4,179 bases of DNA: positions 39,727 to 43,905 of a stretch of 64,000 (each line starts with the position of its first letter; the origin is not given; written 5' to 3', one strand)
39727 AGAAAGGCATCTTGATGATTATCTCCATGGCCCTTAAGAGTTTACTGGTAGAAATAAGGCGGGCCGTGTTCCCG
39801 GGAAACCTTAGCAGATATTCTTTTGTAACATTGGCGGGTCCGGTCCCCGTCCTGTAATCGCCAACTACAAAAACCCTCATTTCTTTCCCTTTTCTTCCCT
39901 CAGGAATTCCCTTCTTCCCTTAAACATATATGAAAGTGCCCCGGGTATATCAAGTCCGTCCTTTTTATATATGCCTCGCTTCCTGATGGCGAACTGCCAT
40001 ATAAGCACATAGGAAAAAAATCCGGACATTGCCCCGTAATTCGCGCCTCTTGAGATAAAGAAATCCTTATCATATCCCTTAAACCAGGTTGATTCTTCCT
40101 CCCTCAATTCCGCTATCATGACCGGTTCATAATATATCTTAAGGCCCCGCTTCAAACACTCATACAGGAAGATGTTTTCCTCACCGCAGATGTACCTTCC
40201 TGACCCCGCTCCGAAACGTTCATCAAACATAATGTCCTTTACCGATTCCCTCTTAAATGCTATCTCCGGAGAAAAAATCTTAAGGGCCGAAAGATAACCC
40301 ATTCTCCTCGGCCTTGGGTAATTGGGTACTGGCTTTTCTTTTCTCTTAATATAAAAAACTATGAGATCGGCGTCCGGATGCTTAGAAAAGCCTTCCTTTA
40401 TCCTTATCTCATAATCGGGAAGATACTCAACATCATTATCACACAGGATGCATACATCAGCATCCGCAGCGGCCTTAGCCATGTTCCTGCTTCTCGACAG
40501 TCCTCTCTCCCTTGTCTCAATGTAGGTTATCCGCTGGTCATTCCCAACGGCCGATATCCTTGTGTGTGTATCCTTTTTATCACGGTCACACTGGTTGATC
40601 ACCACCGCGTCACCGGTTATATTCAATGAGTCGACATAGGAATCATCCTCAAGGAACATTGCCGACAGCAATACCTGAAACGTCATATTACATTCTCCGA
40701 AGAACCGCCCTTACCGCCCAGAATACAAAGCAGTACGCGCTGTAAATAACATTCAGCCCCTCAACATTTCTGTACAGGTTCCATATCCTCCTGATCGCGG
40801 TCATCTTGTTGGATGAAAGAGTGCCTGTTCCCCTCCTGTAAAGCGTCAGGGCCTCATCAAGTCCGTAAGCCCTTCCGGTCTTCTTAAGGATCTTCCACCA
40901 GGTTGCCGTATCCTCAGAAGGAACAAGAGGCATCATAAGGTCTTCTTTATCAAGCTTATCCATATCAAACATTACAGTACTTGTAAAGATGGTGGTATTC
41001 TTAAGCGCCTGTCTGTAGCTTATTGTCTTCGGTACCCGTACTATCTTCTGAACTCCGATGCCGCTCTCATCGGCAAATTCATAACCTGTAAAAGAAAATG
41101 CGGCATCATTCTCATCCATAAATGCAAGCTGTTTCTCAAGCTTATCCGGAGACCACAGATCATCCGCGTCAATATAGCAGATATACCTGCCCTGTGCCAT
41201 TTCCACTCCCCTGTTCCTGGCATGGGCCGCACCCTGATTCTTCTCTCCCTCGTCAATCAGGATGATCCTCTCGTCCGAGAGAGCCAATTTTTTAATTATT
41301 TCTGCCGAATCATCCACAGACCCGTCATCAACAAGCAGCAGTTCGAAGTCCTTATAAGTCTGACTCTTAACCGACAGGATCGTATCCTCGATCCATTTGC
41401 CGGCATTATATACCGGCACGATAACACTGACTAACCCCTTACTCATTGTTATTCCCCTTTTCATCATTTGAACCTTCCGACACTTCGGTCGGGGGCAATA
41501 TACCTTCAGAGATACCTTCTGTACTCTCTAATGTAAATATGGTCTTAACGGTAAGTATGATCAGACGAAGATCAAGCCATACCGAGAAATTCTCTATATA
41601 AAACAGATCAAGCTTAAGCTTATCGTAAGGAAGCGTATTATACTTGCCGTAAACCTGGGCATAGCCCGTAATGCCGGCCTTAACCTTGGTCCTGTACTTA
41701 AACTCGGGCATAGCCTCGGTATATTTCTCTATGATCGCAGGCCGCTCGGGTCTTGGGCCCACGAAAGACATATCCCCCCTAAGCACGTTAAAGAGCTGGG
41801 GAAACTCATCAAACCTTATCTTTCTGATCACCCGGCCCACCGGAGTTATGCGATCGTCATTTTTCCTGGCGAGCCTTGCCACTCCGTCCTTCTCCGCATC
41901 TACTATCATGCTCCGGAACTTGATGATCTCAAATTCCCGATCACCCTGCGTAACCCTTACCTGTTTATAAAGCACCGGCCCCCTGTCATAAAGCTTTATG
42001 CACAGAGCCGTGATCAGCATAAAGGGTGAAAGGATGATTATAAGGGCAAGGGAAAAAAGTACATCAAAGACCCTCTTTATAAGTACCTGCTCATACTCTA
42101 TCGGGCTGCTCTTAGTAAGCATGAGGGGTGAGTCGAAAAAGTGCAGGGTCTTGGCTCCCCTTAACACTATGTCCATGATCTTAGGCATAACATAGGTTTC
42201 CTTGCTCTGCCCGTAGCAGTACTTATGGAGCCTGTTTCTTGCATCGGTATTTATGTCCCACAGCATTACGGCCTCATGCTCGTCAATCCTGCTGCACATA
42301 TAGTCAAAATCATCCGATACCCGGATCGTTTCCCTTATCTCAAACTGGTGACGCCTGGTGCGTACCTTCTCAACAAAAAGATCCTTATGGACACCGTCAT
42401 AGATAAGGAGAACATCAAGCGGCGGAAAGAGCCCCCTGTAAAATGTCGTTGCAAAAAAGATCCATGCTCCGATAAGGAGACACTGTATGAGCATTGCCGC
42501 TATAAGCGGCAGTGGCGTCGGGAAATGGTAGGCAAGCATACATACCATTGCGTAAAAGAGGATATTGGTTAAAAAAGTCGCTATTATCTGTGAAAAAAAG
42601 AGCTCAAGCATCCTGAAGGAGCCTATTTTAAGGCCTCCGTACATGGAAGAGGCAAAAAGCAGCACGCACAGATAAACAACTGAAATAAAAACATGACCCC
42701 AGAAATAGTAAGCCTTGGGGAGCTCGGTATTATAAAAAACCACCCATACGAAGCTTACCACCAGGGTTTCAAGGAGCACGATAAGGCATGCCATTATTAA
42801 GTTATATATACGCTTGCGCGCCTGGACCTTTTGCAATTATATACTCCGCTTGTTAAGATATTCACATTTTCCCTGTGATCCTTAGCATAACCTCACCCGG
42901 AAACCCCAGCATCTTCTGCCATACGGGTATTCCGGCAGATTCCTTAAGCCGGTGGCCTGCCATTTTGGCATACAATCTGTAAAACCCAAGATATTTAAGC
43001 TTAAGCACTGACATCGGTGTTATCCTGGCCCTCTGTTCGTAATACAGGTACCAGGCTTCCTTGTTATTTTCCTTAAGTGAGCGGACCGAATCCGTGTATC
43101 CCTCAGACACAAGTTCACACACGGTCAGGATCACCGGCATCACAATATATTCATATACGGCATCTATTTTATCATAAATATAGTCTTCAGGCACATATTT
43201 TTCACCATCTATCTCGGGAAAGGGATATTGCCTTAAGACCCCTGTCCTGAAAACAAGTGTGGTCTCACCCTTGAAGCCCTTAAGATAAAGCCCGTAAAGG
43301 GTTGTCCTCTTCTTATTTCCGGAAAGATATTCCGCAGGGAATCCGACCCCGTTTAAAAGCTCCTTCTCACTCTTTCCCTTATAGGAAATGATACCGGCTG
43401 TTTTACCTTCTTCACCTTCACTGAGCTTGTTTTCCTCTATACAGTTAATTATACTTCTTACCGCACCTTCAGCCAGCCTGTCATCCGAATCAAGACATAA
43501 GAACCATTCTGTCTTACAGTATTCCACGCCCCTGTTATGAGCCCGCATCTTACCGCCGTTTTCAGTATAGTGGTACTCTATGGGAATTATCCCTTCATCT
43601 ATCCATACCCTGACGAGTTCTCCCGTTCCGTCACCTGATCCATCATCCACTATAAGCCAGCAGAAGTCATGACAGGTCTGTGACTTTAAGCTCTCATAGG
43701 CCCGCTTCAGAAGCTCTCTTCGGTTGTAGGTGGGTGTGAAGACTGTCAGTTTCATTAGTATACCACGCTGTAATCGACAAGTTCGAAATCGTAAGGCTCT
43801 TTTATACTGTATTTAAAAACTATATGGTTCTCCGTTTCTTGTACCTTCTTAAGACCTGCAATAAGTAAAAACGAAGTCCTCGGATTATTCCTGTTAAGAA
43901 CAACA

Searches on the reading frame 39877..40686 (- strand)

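Call 77: search_protein_families(library=pfam, proteins=[window:39877-40686:-], max_evalue=0.00001)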
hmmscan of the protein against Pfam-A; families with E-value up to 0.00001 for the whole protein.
window:39877-40686:- (269 aa): 1 family
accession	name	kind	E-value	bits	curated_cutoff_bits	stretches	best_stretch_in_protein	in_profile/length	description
PF00535.33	Glycos_transf_2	-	1.3e-08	35.4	23.3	1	46-133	47-132/168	Glycosyl transferase family 2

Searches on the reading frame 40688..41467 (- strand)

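Call 77: search_protein_families(library=pfam, proteins=[window:40688-41467:-], max_evalue=0.00001)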
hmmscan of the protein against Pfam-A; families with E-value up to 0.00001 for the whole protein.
window:40688-41467:- (259 aa): 3 families
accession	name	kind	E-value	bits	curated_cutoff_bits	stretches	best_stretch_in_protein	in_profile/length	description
PF00535.33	Glycos_transf_2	-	1.9e-38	132.5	23.3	1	14-160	1-151/168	Glycosyl transferase family 2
PF10111.15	Glyco_tranf_2_2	-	4.3e-23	82.6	27.3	1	14-134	1-129/276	Glycosyltransferase like family 2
PF13641.12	Glyco_tranf_2_3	-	2.6e-10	41.2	27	1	13-134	3-127/230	Glycosyltransferase like family 2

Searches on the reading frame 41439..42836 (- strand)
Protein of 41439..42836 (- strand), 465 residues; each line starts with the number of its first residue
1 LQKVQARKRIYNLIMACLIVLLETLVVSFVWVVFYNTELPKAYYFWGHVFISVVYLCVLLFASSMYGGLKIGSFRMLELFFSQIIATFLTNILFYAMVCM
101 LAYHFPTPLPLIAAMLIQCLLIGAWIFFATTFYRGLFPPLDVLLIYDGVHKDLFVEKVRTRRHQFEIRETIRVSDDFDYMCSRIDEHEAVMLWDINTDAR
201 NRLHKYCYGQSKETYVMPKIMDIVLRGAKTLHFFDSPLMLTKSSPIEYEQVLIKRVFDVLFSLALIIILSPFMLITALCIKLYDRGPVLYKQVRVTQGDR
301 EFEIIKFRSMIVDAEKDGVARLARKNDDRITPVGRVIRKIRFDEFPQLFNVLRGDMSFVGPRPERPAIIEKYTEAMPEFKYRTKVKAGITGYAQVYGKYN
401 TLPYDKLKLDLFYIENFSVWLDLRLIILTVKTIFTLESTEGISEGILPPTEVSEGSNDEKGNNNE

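Call 77: search_protein_families(library=pfam, proteins=[window:41439-42836:-], max_evalue=0.00001)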
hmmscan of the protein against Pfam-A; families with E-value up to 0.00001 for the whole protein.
window:41439-42836:- (465 aa): 1 family
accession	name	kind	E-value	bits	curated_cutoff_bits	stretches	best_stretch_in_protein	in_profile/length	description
PF02397.22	Bac_transf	-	7.3e-65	218.3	27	1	254-434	1-178/179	Bacterial sugar transferase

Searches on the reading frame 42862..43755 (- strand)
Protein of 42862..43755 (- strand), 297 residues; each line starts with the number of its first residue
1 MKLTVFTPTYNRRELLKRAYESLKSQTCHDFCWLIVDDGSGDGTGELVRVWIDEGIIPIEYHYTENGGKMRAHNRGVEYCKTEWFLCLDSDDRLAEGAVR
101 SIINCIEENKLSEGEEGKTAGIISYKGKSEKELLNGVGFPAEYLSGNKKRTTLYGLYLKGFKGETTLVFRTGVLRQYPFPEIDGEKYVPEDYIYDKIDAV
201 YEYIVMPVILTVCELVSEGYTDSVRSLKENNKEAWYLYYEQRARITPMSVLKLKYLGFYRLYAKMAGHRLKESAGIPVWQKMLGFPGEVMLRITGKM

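Call 77: search_protein_families(library=pfam, proteins=[window:42862-43755:-], max_evalue=0.00001)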
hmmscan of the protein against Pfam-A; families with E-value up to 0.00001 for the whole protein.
window:42862-43755:- (297 aa): 2 families
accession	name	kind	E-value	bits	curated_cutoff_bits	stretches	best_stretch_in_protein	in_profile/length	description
PF00535.33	Glycos_transf_2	-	1.2e-21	77.8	23.3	1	4-110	1-107/168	Glycosyl transferase family 2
PF10111.15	Glyco_tranf_2_2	-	5.5e-06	26.5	27.3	0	29-115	25-115/276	Glycosyltransferase like family 2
